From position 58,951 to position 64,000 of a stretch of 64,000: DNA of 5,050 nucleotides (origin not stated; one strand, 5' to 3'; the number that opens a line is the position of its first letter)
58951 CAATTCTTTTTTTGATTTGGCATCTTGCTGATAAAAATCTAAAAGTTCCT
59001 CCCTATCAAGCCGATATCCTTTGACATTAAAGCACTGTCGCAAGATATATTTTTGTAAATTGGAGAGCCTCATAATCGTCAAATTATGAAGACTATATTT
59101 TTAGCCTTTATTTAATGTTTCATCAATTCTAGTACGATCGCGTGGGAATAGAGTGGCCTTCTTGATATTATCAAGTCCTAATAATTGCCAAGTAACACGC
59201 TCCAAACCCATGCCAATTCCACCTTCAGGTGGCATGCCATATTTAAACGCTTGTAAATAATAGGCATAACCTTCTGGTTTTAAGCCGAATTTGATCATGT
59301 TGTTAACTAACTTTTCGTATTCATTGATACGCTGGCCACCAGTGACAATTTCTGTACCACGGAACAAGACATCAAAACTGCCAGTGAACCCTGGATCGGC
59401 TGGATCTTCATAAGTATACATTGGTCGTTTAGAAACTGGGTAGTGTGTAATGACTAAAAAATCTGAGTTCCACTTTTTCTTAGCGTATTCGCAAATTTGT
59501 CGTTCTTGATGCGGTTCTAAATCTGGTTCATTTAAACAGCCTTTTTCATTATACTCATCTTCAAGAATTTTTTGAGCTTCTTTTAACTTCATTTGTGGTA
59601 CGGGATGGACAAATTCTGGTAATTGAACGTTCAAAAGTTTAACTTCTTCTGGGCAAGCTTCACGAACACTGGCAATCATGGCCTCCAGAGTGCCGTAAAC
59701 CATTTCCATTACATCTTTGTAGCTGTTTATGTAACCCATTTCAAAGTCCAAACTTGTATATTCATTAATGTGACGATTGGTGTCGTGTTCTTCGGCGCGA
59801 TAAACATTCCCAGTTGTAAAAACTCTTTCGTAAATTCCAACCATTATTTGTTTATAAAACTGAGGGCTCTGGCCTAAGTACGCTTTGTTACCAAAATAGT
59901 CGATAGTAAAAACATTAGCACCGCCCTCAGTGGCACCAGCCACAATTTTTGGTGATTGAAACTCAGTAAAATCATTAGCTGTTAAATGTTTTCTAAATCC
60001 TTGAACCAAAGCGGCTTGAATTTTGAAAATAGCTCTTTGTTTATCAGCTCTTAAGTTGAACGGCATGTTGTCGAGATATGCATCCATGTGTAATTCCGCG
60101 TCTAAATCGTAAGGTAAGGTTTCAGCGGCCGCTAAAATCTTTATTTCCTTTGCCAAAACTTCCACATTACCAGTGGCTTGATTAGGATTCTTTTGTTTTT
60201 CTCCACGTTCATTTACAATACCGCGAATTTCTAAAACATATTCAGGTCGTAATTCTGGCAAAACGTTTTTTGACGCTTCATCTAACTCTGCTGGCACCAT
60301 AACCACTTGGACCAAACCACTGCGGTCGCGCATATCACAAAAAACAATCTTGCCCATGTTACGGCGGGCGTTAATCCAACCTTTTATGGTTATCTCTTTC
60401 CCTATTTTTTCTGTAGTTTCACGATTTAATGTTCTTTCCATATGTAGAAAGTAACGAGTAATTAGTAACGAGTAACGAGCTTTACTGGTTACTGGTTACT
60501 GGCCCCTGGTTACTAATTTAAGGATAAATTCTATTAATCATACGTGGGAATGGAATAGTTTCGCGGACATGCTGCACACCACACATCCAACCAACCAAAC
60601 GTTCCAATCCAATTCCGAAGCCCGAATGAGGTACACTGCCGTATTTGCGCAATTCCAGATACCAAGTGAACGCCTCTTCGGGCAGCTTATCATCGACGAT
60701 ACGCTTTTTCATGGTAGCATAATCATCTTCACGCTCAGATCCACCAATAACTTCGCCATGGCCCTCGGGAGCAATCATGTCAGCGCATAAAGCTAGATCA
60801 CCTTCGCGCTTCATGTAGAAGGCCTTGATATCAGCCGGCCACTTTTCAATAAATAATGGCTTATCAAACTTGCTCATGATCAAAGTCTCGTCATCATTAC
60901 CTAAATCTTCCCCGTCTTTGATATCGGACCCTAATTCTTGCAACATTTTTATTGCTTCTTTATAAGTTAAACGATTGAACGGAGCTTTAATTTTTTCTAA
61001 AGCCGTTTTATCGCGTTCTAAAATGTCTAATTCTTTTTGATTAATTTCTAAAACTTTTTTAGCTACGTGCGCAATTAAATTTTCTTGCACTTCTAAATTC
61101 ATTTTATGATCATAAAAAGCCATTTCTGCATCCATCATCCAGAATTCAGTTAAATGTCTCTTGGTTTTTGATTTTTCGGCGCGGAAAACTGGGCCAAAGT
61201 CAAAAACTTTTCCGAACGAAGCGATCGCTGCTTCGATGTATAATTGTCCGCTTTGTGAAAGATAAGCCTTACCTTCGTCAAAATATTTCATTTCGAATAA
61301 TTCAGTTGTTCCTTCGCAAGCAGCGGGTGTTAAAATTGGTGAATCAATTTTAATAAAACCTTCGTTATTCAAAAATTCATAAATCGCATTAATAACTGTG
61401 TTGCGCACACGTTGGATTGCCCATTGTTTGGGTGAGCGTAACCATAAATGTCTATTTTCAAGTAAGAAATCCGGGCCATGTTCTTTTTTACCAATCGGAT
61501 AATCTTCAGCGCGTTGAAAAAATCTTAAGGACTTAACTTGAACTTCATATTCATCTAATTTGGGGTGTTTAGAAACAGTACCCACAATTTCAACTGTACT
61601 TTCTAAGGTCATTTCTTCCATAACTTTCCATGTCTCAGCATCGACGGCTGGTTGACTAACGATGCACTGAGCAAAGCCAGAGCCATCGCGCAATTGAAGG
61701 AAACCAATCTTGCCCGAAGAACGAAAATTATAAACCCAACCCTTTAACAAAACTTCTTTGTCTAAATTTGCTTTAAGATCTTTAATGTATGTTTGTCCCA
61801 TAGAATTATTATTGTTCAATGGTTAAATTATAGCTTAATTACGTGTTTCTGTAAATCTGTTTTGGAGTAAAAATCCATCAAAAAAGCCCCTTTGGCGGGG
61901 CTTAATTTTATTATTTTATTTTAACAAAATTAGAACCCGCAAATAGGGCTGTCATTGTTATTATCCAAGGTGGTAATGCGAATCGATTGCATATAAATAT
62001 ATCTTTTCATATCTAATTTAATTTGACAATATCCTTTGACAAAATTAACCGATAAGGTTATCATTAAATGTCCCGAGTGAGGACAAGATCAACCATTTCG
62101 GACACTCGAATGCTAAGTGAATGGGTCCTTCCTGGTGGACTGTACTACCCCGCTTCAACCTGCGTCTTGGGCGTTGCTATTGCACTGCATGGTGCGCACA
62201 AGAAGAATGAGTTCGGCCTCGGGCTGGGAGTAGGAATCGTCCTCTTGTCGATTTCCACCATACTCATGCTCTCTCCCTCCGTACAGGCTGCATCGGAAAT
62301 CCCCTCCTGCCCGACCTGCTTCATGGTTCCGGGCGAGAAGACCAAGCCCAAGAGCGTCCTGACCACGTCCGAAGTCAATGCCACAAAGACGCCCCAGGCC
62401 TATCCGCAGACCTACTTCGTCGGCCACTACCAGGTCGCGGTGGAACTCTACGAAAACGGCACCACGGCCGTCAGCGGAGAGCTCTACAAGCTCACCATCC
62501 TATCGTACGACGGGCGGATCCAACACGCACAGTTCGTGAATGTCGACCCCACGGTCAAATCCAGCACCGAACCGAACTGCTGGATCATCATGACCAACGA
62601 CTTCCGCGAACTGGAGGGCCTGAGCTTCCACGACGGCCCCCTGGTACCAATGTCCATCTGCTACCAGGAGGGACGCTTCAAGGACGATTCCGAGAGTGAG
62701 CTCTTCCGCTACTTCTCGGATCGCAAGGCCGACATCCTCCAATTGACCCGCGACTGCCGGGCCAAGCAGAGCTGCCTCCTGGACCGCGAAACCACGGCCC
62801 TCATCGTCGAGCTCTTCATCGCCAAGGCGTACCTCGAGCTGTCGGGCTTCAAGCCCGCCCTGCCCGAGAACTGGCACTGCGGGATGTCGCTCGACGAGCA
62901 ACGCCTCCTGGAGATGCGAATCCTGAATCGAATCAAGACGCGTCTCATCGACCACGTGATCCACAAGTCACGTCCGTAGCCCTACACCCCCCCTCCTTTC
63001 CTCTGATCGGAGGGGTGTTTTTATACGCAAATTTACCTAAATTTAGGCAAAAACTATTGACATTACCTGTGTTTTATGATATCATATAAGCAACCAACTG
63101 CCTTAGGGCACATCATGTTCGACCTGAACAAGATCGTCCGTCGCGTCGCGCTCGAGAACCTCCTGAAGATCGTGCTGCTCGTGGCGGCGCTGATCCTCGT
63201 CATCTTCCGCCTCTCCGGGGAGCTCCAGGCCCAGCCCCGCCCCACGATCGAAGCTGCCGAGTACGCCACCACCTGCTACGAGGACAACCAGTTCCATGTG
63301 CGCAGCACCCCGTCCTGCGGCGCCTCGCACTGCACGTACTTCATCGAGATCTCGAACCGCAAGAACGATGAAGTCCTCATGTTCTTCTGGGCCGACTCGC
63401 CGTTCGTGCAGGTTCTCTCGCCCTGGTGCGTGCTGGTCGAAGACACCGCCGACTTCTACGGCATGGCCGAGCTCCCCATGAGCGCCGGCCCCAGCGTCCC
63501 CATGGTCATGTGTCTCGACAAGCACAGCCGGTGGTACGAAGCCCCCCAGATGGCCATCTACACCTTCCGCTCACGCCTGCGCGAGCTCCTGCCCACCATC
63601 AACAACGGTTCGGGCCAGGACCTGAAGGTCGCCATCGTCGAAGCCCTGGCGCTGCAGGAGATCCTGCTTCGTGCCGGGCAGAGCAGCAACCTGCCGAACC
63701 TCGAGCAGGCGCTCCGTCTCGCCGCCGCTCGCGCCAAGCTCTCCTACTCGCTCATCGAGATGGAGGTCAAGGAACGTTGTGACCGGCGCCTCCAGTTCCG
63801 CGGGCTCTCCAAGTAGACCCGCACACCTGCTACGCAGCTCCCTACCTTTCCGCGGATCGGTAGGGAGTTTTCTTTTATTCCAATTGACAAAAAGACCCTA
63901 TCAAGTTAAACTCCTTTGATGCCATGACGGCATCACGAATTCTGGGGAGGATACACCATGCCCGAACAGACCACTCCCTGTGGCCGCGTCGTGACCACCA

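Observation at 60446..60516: Family of short (about 70 nt) quasi-palindromic GTAAC-periodic repeat elements in intergenic or gene-splitting positions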

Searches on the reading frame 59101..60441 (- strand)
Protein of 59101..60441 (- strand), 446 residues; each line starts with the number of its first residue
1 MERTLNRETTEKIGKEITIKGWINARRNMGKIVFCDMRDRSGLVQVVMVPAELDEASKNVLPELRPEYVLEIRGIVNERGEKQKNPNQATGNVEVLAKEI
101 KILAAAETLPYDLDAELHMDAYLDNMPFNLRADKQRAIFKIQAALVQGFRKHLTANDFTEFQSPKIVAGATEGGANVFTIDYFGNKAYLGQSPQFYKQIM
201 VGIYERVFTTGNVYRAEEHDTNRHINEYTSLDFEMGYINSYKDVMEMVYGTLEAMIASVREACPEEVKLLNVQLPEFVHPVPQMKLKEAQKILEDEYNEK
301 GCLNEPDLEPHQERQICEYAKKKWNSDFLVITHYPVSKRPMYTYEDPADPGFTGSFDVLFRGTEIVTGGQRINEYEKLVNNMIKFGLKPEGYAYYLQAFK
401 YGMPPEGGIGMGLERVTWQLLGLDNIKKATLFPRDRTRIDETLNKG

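Call 57: search_protein_families(library=pfam, proteins=[window:59101-60441:-], max_evalue=0.001)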
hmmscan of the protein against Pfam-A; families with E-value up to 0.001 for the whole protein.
window:59101-60441:- (446 aa): 2 families
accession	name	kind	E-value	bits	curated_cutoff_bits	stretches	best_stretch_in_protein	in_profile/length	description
PF00152.25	tRNA-synt_2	-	1e-72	245.2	25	1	122-435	5-307/308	tRNA synthetases class II (D, K and N)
PF01336.31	tRNA_anti-codon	-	5.4e-16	58.7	27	1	17-103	1-75/75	OB-fold nucleic acid binding domain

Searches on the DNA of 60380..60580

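Call 52: search_rna_families(source=window, start=60380, end=60580, threshold=evalue, max_evalue=10)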
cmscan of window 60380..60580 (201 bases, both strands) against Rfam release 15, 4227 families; matches with E-value up to 10: 5.
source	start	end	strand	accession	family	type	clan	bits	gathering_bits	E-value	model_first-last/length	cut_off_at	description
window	60453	60504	+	RF03506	mir-587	Gene; miRNA;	-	16.3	80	0.59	1-74/74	no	mir-587 microRNA precursor family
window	60457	60500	+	RF03940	MIR9563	Gene; miRNA;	-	13.3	90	7.3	1-127/127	no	MIR9563 microRNA precursor family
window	60405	60503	+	RF04338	Plastid-psbJ-2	Cis-reg;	CL00152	12.9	65.6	3.2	1-144/144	no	Plastid-psbJ-2 3UTR RNA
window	60404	60451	-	RF00026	U6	Gene; snRNA; splicing;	CL00009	10.1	44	6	1-49/105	no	U6 spliceosomal RNA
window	60380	60507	-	RF01894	PCA3_2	Gene; lncRNA;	-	6.7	100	2.9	58-182/409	3'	Prostate cancer antigen RNA 3 conserved region 2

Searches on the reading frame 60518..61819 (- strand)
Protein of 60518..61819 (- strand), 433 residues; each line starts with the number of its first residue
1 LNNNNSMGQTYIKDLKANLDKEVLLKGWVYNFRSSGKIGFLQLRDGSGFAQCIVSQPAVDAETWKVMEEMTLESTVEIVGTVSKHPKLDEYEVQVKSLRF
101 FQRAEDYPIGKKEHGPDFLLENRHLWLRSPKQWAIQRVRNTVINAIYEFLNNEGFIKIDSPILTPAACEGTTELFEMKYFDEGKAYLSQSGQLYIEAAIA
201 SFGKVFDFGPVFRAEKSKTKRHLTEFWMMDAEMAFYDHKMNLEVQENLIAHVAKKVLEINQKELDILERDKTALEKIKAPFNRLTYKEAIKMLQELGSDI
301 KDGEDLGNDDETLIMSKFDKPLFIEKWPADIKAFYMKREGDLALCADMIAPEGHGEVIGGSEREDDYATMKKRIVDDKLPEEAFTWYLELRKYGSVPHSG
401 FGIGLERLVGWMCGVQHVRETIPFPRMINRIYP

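Call 57: search_protein_families(library=pfam, proteins=[window:60518-61819:-], max_evalue=0.001)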
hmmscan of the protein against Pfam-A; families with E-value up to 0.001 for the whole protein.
window:60518-61819:- (433 aa): 2 families
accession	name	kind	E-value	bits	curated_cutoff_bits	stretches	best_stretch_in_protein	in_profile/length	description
PF00152.25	tRNA-synt_2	-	2.2e-74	250.7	25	1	117-427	3-307/308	tRNA synthetases class II (D, K and N)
PF01336.31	tRNA_anti-codon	-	1.6e-13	50.8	27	1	23-99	1-73/75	OB-fold nucleic acid binding domain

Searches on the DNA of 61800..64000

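Call 63: search_rna_families(source=window, start=61800, end=64000, threshold=evalue, max_evalue=1)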
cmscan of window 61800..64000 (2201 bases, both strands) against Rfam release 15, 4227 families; matches with E-value up to 1: 4.
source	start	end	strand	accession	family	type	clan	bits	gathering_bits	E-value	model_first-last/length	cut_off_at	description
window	61877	61959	-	RF00972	mir-651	Gene; miRNA;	-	29.2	106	0.0032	1-86/86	no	mir-651 microRNA precursor family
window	63802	63879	+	RF02371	PyrG_leader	Cis-reg; leader;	-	27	65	0.77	1-78/78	no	PyrG leader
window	63730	63778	-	RF03570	mir-8286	Gene; miRNA;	-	22.1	70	0.16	1-56/56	no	mir-8286 microRNA precursor family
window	63938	63982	-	RF01863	TB10Cs2H2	Gene; snRNA; snoRNA; HACA-box;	-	19.6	50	0.8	1-67/67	no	Trypanosomatid snoRNA TB10Cs2H2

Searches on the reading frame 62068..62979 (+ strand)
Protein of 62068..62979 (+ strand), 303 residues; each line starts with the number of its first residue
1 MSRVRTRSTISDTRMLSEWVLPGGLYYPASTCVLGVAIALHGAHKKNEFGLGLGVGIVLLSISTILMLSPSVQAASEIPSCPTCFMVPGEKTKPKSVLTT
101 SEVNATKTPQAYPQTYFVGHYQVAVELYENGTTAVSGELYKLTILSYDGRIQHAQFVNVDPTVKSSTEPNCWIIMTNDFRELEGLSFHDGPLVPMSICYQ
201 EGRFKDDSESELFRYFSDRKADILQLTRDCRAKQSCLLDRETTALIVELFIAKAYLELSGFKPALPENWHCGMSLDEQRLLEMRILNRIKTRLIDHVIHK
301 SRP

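Call 49: find_encoding_contigs(protein=window:62068-62979:+, flank=10000, max_places=2)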
Protein window:62068-62979:+ (303 aa): no gene with exactly this product is on record in the collection.

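Call 59: search_protein_families(library=pfam, proteins=[window:62068-62979:+], max_evalue=0.001)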
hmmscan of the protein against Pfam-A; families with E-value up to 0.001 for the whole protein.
window:62068-62979:+ (303 aa): 0 families
